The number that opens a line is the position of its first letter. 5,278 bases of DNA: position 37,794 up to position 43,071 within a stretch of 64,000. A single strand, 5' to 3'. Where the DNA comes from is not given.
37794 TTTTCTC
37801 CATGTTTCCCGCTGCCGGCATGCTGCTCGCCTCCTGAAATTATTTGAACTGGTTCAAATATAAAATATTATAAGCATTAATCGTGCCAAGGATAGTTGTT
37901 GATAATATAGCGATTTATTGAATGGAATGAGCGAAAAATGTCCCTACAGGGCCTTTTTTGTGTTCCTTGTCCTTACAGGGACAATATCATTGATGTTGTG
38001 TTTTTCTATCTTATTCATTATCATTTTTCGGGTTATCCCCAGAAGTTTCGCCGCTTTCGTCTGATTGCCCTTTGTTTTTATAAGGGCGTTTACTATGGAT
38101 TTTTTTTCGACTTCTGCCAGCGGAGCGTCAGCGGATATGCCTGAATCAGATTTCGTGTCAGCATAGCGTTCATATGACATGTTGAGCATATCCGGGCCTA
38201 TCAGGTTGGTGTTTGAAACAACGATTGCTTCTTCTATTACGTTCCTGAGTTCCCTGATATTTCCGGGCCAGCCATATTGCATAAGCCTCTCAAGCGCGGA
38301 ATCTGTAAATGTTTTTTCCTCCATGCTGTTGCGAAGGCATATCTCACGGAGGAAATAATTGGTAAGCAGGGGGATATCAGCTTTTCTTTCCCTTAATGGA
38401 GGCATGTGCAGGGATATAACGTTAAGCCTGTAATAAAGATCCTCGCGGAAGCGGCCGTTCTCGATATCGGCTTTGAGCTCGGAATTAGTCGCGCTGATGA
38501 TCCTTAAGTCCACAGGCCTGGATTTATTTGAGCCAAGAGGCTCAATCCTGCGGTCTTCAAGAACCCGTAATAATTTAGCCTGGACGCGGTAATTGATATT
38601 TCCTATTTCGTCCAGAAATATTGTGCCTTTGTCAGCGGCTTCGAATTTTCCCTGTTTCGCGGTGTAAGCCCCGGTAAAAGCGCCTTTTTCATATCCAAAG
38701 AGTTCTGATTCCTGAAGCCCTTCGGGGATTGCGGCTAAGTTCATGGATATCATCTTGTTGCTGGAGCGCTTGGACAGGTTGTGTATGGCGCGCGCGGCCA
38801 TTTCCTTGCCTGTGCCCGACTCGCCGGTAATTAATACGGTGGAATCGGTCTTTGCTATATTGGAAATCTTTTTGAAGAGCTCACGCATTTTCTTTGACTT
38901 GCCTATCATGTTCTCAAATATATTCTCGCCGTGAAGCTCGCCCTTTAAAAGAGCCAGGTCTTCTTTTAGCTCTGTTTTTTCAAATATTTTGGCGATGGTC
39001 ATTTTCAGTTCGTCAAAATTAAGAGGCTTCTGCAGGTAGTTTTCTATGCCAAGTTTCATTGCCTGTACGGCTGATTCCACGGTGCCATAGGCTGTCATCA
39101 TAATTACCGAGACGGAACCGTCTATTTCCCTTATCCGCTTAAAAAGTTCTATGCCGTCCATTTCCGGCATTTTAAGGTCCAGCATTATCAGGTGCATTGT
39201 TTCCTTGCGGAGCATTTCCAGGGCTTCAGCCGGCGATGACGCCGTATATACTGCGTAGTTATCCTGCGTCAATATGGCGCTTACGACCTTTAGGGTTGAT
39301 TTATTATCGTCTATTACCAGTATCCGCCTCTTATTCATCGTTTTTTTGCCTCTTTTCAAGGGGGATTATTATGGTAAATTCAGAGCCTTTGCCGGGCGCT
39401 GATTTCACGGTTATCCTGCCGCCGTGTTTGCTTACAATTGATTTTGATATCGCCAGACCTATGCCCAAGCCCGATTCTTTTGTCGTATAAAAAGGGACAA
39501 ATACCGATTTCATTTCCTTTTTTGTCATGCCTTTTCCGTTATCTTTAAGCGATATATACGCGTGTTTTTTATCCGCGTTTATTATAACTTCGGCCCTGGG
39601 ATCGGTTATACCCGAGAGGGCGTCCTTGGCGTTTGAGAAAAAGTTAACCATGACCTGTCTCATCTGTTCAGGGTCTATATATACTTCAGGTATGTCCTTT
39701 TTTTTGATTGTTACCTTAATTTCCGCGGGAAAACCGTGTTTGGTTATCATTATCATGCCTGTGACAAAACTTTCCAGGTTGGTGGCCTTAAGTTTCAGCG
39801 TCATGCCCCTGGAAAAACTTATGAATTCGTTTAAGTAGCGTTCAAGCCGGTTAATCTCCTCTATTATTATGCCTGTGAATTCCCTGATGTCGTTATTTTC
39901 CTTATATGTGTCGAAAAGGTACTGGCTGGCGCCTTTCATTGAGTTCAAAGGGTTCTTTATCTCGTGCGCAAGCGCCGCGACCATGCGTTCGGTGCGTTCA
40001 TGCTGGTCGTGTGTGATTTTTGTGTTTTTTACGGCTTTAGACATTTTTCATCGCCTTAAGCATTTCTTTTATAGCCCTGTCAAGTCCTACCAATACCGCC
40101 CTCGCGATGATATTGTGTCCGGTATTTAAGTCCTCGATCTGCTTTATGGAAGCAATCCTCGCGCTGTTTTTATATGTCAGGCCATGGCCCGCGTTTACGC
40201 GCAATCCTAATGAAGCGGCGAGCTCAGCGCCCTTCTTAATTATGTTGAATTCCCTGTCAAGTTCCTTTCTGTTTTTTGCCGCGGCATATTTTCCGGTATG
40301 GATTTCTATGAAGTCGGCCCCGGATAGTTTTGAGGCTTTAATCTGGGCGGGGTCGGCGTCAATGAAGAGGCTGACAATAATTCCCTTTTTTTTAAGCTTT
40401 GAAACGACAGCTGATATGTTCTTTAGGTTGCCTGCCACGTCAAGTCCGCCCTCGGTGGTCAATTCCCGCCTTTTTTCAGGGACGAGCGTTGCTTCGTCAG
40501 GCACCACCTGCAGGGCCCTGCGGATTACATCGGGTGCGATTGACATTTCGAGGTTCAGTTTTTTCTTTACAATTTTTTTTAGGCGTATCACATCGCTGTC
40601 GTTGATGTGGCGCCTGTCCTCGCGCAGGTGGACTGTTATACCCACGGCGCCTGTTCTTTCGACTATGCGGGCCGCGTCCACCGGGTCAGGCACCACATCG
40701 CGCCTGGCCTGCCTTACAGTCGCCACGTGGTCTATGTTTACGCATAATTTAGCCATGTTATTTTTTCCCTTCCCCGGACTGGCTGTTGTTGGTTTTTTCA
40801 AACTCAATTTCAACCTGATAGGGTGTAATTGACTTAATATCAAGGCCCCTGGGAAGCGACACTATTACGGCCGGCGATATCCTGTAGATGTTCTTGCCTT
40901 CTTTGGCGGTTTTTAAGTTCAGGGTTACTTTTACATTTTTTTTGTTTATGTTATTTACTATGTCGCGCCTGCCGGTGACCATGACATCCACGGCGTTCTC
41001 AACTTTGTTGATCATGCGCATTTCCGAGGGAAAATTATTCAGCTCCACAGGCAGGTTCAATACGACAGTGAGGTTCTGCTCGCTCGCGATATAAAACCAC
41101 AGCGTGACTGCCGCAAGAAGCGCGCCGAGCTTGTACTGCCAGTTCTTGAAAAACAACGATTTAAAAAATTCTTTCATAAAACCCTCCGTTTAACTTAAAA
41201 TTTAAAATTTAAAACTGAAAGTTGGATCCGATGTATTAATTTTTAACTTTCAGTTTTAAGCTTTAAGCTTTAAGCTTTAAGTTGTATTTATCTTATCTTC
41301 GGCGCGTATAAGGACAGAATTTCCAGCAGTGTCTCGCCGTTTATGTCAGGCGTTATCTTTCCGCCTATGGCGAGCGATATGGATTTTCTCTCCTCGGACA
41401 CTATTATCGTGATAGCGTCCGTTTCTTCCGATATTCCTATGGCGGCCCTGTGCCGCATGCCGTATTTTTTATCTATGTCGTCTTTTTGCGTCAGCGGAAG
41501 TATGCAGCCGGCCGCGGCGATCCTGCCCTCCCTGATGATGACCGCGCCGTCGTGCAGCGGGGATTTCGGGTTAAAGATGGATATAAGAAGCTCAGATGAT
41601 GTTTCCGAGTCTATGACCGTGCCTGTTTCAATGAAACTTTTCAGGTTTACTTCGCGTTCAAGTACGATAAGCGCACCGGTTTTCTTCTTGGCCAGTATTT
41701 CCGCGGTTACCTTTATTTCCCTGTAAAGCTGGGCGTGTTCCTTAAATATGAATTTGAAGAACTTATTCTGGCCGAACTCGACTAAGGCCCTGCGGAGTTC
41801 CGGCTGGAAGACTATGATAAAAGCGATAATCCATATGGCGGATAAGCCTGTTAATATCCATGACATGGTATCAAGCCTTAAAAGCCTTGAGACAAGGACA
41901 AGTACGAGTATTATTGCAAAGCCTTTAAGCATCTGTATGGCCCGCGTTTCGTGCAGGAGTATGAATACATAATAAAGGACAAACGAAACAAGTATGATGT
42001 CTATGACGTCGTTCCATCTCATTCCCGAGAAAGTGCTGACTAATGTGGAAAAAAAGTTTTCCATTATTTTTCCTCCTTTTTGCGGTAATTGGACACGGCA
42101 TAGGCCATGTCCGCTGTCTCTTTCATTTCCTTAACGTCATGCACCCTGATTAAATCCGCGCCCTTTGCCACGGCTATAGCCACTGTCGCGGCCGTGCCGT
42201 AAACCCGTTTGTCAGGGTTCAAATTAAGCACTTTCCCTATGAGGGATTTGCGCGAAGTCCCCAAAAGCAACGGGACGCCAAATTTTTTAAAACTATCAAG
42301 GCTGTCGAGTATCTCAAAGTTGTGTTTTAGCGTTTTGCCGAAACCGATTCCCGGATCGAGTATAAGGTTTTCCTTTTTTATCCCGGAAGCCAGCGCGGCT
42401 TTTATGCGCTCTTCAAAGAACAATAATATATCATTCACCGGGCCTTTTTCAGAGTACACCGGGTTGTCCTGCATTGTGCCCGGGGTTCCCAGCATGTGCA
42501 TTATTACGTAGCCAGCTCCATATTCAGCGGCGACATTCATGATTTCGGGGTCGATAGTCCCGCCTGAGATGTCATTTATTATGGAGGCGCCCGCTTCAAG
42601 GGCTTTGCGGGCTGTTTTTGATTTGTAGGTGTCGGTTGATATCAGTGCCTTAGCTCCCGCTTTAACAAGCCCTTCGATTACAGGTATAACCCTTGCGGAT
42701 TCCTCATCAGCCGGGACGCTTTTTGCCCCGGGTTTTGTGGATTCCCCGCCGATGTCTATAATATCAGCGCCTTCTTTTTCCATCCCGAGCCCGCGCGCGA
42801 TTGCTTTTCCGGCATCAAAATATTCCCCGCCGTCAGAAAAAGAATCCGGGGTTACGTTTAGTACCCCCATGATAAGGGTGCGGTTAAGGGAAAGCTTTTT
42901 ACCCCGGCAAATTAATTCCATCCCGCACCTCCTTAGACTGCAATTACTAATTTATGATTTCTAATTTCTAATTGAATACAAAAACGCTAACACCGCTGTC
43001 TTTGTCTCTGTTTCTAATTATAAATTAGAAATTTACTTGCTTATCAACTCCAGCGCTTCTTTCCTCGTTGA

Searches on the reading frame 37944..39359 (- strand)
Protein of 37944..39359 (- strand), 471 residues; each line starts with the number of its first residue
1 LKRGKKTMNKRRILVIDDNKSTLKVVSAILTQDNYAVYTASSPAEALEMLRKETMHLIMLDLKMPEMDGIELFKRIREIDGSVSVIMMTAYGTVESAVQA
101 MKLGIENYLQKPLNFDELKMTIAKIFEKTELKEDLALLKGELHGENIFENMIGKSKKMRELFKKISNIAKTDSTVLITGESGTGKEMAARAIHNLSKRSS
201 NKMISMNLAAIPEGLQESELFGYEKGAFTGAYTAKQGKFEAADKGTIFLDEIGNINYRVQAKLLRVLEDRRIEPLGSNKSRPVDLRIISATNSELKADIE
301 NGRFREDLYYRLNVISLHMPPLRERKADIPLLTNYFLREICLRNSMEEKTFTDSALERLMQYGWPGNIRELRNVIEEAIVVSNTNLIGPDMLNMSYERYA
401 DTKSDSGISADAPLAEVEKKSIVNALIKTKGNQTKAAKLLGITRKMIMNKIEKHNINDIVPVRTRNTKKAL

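Call 23: search_protein_families(library=pfam, proteins=[window:37944-39359:-], max_evalue=0.001)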
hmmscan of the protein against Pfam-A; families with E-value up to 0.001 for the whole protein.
window:37944-39359:- (471 aa): 10 families
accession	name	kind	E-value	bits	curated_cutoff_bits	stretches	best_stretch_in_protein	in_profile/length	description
PF00158.32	Sigma54_activat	-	3.4e-70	235.5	20.2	1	151-317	1-167/168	Sigma-54 interaction domain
PF00072.30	Response_reg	-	2.4e-30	105.4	30.2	1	13-122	1-110/111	Response regulator receiver domain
PF25601.1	AAA_lid_14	-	7e-24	83.9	27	1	323-403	1-81/87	AAA+ ATPase lid domain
PF14532.12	Sigma54_activ_2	-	2e-22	80.4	25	1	152-322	1-138/138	Sigma-54 interaction domain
PF02954.25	HTH_8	-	2.6e-11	43.5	22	1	414-453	2-41/42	Bacterial regulatory protein, Fis family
PF07724.20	AAA_2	-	2.7e-09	37.7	27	1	173-291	4-123/166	AAA domain (Cdc48 subfamily)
PF07728.20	AAA_5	-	6e-09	36.5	22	1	175-293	2-123/139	AAA domain (dynein-related subfamily)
PF01078.27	Mg_chelatase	-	4.9e-06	26.5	20.3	0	230-292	93-157/207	Magnesium chelatase, subunit ChlI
PF00004.35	AAA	-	4.1e-05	24.5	21.2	1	175-306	1-125/131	ATPase family associated with various cellular activities (AAA)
PF00493.29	MCM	-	6.3e-05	22.6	23.3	1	169-273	54-151/224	MCM P-loop domain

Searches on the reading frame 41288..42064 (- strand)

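Call 23: search_protein_families(library=pfam, proteins=[window:41288-42064:-], max_evalue=0.001)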
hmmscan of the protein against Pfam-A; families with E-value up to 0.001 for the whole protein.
window:41288-42064:- (258 aa): 2 families
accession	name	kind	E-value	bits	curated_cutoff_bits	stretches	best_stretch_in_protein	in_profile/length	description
PF02457.21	DAC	-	2e-45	153.7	27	1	121-236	4-118/119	DisA bacterial checkpoint controller nucleotide-binding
PF19293.4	CdaA_N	-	8.5e-12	45.5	23.8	1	16-89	6-80/81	CdaA N-terminal transmembrane domain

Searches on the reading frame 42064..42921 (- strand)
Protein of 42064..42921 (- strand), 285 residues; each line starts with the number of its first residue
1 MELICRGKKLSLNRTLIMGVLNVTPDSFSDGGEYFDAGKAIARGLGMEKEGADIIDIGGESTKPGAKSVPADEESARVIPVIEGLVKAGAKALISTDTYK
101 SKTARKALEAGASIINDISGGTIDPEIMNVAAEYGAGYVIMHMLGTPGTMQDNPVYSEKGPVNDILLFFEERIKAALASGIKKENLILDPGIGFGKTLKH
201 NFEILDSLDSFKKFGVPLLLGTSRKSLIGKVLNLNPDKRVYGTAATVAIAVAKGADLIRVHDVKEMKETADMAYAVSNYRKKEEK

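Call 23: search_protein_families(library=pfam, proteins=[window:42064-42921:-], max_evalue=0.001)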
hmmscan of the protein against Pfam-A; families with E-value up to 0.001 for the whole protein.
window:42064-42921:- (285 aa): 1 family
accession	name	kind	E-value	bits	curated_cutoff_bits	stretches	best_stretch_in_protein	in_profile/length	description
PF00809.28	Pterin_bind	-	1.1e-83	281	25.5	1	18-261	1-244/244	Pterin binding enzyme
